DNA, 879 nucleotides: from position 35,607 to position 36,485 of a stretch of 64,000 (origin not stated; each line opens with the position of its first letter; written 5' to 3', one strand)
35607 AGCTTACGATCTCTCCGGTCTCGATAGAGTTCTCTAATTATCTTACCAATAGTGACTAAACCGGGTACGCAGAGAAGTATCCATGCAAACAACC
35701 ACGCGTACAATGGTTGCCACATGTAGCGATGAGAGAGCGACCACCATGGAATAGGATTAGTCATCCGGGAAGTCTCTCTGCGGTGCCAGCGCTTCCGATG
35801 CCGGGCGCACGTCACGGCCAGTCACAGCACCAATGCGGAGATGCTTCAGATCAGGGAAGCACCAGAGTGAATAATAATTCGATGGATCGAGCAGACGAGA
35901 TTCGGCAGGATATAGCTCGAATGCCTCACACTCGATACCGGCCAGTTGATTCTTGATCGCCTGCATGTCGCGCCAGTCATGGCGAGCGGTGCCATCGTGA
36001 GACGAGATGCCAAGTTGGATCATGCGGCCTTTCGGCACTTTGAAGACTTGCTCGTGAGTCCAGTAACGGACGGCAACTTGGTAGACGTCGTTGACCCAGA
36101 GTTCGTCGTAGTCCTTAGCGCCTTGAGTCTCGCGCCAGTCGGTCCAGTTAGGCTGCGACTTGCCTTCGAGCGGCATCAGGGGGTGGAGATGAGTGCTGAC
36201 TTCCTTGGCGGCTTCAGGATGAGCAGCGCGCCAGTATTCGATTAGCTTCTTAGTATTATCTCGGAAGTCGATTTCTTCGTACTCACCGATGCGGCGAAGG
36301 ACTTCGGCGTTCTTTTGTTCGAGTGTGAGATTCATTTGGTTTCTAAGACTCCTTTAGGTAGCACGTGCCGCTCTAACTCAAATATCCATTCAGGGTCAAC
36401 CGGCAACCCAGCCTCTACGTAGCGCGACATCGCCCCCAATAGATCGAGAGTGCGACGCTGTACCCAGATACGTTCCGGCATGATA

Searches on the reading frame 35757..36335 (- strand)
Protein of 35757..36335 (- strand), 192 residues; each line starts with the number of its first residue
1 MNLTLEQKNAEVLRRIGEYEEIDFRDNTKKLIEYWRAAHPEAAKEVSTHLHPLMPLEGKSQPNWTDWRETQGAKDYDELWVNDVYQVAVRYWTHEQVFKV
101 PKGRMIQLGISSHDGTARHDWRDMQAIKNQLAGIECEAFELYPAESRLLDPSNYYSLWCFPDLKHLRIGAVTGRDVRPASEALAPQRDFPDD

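Call 36: search_protein_families(library=pfam, proteins=[window:35757-36335:-], max_evalue=0.001)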
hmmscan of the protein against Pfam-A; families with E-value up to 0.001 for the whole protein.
window:35757-36335:- (192 aa): 1 family
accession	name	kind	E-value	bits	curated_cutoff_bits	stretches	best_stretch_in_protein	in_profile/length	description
PF24746.1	DUF7694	-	6.8e-10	39.1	27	1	105-161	9-65/66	Domain of unknown function (DUF7694)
